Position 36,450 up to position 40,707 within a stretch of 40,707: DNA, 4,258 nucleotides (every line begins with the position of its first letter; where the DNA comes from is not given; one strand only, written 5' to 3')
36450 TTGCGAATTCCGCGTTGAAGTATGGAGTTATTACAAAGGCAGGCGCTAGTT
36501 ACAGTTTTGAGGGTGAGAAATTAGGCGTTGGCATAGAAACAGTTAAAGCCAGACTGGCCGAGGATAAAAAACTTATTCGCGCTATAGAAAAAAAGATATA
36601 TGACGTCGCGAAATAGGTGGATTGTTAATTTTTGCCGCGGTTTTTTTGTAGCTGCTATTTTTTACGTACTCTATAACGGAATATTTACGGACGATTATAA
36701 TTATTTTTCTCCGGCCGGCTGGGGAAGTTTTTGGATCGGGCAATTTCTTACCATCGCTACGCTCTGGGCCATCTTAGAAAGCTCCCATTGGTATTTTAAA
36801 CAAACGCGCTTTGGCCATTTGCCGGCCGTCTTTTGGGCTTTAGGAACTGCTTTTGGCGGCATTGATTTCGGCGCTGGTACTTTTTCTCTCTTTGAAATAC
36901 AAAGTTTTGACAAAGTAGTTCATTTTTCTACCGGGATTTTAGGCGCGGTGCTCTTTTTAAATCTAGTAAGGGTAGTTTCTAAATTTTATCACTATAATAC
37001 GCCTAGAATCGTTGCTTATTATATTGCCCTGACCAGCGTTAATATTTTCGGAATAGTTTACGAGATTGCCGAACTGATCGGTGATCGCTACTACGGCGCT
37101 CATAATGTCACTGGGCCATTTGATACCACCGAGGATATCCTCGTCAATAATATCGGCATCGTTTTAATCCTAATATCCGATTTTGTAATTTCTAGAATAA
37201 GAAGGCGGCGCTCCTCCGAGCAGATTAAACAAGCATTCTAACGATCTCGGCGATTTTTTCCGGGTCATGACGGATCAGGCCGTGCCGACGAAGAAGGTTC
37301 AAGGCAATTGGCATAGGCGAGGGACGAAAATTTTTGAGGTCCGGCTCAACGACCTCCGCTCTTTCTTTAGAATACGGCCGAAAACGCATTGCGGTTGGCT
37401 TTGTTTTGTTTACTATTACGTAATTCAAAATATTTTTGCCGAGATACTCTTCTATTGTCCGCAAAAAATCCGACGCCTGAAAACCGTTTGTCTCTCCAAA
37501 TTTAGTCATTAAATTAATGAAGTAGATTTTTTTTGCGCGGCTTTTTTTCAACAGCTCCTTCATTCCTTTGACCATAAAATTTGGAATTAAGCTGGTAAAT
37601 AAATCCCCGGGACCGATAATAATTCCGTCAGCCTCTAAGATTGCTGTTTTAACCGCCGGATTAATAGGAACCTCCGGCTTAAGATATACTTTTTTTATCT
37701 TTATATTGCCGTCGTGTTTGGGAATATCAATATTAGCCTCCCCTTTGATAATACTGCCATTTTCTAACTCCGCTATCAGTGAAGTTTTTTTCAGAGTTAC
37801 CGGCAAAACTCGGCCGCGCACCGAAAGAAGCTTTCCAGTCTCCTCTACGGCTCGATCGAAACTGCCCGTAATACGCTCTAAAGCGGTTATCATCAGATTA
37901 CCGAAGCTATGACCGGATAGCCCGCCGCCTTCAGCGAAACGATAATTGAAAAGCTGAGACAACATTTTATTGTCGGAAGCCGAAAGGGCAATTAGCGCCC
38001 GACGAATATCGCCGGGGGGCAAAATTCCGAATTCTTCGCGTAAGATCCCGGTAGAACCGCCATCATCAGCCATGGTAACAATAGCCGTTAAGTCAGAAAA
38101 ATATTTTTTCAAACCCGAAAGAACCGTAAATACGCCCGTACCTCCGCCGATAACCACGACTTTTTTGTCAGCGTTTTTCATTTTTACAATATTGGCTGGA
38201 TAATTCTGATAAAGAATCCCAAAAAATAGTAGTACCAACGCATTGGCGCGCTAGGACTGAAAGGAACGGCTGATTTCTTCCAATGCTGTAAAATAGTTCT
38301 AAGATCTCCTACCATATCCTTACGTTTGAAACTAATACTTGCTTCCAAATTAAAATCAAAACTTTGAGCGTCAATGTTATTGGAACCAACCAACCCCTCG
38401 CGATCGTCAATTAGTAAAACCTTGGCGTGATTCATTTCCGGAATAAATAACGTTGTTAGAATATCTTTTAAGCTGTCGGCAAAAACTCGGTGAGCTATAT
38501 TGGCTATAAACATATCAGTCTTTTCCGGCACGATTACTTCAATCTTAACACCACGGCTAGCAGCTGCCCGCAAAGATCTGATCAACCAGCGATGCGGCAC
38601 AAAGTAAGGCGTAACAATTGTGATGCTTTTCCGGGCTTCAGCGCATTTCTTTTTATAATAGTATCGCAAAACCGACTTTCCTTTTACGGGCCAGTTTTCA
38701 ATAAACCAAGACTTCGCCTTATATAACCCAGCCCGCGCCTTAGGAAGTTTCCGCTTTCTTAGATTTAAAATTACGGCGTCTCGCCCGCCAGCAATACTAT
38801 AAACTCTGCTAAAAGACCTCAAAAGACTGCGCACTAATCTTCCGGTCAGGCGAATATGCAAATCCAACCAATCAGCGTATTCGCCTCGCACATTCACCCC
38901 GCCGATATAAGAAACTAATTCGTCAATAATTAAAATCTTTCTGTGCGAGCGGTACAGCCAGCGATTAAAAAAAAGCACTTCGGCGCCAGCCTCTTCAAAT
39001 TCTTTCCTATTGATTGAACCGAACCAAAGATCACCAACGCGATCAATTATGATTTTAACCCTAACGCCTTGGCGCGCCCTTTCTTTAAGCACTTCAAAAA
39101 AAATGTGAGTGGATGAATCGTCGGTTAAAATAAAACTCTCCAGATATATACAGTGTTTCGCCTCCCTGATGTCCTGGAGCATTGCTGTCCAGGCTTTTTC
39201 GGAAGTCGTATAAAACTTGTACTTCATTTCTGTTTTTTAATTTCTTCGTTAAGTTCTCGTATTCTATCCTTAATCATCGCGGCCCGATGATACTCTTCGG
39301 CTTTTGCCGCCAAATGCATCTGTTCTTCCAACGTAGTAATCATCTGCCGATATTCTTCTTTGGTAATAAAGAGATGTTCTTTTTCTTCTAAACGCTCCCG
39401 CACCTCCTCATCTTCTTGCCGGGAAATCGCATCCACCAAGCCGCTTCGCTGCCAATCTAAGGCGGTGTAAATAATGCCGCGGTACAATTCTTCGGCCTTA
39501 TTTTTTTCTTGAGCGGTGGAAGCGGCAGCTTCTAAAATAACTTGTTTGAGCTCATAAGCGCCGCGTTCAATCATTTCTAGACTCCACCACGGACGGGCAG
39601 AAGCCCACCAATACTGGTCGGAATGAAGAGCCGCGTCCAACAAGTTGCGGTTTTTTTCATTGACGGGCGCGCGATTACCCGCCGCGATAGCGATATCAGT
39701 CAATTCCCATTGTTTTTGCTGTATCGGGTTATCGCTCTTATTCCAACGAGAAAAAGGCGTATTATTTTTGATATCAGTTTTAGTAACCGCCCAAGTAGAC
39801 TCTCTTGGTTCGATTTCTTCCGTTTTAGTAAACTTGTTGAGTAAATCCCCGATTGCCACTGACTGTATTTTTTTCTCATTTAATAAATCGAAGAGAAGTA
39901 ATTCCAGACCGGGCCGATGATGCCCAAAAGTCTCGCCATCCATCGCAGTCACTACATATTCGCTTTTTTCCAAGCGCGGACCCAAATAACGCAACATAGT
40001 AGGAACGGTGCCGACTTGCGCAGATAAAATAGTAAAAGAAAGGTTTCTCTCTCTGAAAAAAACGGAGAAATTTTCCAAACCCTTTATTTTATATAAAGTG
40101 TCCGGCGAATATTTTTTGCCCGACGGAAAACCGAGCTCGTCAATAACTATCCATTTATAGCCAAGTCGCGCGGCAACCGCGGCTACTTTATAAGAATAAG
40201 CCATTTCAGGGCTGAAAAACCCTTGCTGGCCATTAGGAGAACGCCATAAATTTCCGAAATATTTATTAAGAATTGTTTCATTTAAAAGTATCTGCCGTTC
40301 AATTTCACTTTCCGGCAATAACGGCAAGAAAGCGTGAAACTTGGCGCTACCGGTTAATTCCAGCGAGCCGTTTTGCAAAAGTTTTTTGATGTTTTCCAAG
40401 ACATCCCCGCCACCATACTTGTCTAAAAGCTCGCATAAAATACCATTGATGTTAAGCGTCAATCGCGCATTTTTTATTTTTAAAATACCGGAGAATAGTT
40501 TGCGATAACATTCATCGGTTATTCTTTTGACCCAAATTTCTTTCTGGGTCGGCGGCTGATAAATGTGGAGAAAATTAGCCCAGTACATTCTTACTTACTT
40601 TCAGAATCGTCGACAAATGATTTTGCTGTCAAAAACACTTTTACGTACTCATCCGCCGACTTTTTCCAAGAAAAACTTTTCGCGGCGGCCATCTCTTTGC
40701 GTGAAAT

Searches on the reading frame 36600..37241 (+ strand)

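Call 8: search_protein_families(library=pfam, proteins=[window:36600-37241:+], max_evalue=0.001)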
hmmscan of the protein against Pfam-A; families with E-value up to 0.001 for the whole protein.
window:36600-37241:+ (213 aa): 1 family
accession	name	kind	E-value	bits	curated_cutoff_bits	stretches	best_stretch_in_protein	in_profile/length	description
PF09997.14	DUF2238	-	0.00016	21.9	26.4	1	97-166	53-116/140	Predicted membrane protein (DUF2238)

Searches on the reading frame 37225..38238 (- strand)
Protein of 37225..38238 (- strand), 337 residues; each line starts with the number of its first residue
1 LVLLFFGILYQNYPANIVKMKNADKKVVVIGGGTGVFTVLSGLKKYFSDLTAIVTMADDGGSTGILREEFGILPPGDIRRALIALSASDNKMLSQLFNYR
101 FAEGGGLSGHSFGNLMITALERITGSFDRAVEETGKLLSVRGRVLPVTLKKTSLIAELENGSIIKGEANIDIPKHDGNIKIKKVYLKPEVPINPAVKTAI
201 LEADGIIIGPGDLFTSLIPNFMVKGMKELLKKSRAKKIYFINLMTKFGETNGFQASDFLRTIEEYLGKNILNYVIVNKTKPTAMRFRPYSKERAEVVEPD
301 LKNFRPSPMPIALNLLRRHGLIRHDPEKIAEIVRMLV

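Call 8: search_protein_families(library=pfam, proteins=[window:37225-38238:-], max_evalue=0.001)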
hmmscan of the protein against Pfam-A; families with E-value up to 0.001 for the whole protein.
window:37225-38238:- (337 aa): 1 family
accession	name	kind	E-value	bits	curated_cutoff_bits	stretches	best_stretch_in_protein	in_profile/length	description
PF01933.23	CofD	-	1e-95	320.7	30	1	27-305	1-278/290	2-phospho-L-lactate transferase CofD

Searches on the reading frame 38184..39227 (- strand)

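Call 8: search_protein_families(library=pfam, proteins=[window:38184-39227:-], max_evalue=0.001)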
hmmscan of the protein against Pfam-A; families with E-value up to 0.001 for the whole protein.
window:38184-39227:- (347 aa): 2 families
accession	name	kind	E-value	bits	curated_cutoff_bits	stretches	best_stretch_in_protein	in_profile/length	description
PF13091.12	PLDc_2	-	4.9e-34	117.5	27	2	196-314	6-129/132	PLD-like domain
PF00614.28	PLDc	-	4.1e-11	42.8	21.9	1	93-117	4-28/28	Phospholipase D Active site motif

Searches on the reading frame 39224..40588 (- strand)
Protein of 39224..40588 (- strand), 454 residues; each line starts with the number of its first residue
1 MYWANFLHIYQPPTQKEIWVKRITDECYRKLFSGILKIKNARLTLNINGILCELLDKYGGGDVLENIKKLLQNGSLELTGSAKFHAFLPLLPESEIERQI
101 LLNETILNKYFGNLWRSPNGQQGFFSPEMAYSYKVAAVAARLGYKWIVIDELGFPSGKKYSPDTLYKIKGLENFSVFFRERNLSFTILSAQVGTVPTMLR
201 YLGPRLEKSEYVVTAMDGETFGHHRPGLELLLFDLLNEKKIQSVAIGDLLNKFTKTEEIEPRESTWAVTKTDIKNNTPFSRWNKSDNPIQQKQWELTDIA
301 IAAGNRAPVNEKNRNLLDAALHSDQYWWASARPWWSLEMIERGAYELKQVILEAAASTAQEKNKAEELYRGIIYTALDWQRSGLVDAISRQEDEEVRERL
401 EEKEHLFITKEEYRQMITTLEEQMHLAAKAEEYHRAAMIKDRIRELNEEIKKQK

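Call 8: search_protein_families(library=pfam, proteins=[window:39224-40588:-], max_evalue=0.001)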
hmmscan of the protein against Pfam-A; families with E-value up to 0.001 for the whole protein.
window:39224-40588:- (454 aa): 2 families
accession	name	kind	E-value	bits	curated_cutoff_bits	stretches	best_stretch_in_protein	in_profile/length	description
PF03065.20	Glyco_hydro_57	-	8.9e-31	107.7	21.2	1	22-257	50-286/291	Glycosyl hydrolase family 57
PF02151.25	UVR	-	1.1e-06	28.6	21.5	1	415-448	2-35/36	UvrB/uvrC motif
